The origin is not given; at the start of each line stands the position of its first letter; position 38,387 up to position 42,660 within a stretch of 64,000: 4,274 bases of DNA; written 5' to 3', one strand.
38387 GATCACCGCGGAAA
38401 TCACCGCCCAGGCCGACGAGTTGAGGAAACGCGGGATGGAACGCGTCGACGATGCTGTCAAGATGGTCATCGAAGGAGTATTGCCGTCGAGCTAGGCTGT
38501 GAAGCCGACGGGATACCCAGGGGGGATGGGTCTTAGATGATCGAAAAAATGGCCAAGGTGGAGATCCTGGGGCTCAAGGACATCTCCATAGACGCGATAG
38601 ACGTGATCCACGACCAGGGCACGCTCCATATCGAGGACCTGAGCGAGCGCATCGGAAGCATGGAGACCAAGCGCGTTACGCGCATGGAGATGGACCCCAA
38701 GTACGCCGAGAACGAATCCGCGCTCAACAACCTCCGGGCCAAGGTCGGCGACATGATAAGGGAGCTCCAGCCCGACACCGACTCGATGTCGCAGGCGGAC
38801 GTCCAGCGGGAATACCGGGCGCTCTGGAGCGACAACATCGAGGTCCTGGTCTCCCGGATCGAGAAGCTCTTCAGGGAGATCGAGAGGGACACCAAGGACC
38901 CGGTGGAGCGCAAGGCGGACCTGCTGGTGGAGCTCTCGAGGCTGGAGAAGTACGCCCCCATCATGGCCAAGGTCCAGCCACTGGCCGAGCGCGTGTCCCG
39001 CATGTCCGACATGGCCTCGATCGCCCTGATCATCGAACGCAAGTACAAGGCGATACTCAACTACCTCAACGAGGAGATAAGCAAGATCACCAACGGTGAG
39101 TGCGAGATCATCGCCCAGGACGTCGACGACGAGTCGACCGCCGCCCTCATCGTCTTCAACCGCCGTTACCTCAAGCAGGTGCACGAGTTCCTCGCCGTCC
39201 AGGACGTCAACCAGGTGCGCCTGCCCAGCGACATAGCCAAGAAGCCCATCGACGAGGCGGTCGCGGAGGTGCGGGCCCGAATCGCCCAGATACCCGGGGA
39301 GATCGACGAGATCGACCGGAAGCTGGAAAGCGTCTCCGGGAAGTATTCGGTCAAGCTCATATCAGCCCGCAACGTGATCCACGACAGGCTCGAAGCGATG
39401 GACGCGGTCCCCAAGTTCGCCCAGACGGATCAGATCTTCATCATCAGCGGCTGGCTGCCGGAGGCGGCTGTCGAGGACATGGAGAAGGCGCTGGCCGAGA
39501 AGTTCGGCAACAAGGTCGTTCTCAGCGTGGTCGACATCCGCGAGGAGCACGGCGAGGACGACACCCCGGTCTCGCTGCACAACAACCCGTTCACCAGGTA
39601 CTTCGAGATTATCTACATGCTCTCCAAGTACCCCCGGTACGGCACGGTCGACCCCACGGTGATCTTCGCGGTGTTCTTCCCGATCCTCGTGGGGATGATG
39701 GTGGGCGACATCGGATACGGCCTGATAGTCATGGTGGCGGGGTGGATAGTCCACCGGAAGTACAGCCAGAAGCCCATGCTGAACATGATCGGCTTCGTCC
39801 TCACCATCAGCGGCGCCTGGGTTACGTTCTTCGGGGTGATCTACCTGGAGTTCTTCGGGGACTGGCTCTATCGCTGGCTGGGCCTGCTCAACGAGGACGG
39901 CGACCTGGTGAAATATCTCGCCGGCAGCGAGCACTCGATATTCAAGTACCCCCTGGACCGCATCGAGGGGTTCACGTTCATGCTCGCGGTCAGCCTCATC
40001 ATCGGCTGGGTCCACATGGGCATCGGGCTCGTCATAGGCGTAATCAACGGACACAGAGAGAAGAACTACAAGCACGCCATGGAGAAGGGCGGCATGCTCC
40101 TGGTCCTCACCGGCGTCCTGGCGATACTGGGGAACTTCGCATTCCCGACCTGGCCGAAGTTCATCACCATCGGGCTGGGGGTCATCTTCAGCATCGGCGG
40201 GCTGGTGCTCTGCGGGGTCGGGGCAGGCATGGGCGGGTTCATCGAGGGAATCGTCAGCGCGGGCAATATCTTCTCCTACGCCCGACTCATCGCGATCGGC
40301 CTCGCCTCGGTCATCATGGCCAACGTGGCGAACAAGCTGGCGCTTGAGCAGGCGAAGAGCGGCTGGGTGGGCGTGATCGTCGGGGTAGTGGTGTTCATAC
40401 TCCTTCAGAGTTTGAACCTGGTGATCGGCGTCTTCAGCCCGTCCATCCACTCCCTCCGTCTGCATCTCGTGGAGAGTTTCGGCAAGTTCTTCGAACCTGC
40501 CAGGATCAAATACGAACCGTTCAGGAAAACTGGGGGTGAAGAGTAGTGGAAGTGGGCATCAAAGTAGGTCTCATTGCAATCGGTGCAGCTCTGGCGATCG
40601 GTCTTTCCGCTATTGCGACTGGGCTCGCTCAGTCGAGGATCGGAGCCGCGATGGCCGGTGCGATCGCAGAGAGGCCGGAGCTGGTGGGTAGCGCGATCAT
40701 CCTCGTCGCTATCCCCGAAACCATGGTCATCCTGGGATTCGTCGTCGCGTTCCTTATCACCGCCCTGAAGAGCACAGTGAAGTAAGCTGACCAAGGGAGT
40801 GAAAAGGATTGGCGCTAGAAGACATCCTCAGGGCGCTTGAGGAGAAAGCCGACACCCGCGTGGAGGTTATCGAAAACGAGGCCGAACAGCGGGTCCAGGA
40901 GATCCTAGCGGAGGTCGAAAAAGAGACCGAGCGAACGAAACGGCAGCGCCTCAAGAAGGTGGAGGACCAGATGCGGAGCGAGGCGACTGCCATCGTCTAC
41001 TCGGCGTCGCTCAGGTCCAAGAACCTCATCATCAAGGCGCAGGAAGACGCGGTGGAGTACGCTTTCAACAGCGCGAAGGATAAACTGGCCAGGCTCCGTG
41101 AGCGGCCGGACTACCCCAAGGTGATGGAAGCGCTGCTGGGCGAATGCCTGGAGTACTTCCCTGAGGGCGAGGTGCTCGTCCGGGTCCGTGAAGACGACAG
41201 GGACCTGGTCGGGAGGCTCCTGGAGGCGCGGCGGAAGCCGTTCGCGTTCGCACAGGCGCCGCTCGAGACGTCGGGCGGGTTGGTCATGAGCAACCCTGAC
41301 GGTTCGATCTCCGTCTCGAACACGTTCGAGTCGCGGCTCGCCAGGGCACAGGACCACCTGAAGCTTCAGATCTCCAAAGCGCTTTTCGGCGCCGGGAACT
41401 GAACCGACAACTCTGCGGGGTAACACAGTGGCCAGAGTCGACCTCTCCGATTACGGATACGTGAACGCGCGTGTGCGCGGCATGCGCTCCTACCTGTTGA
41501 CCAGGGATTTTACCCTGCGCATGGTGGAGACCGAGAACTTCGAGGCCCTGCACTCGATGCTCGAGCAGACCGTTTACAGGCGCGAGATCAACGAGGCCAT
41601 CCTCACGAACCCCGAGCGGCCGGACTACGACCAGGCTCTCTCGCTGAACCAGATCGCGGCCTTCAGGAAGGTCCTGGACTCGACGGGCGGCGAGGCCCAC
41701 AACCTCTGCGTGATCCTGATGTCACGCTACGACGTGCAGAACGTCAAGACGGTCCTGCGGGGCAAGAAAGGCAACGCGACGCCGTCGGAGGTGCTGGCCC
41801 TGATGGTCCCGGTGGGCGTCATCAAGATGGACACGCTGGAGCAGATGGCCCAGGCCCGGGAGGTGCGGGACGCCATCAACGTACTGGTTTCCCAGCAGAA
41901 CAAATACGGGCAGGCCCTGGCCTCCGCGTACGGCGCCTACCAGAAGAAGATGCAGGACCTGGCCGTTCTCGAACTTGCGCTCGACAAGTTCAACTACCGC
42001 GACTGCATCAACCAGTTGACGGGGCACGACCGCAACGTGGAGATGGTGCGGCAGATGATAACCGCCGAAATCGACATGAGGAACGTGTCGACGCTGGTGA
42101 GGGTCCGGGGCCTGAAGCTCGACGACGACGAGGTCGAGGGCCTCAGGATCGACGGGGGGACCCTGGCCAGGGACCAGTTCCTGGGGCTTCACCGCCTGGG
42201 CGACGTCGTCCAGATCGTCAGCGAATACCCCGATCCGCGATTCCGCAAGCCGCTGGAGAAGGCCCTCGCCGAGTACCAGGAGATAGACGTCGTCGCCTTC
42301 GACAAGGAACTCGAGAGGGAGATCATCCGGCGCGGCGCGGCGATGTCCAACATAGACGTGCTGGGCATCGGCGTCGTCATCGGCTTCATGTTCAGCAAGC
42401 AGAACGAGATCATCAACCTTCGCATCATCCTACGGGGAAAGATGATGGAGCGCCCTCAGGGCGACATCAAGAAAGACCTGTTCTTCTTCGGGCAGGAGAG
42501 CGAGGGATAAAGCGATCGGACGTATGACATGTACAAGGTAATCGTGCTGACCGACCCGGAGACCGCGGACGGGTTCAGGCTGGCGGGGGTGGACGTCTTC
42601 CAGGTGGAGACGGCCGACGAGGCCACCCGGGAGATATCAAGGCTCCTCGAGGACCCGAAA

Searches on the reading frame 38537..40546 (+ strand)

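Call 21: search_protein_families(library=pfam, proteins=[window:38537-40546:+], max_evalue=0.001)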
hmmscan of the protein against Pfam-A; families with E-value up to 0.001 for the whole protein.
window:38537-40546:+ (669 aa): 1 family
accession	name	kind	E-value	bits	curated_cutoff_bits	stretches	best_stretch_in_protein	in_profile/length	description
PF01496.24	V_ATPase_I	-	3.8e-30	105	30.7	2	52-441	60-458/815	V-type ATPase 116kDa subunit family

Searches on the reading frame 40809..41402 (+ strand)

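Call 21: search_protein_families(library=pfam, proteins=[window:40809-41402:+], max_evalue=0.001)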
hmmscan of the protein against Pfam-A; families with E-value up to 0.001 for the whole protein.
window:40809-41402:+ (197 aa): 1 family
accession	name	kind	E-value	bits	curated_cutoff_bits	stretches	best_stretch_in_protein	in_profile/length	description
PF01991.23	vATP-synt_E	-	5e-30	104.8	24.2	1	11-193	3-199/199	ATP synthase (E/31 kDa) subunit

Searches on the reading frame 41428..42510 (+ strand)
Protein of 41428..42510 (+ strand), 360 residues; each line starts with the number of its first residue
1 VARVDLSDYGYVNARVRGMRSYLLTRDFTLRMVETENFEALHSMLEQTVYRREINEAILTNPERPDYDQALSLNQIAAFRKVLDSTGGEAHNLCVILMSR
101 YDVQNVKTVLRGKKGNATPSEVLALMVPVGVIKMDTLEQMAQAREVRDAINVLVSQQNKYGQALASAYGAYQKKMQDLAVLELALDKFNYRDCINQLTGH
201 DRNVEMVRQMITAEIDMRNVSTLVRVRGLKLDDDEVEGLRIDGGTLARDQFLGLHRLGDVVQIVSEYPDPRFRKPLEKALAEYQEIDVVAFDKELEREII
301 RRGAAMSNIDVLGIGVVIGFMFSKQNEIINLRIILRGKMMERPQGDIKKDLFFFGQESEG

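Call 21: search_protein_families(library=pfam, proteins=[window:41428-42510:+], max_evalue=0.001)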
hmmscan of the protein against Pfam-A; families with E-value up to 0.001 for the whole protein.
window:41428-42510:+ (360 aa): 1 family
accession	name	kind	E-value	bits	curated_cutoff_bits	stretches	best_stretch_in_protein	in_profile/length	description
PF01992.21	vATP-synt_AC39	-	4.9e-60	204.1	29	1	12-348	1-337/339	ATP synthase (C/AC39) subunit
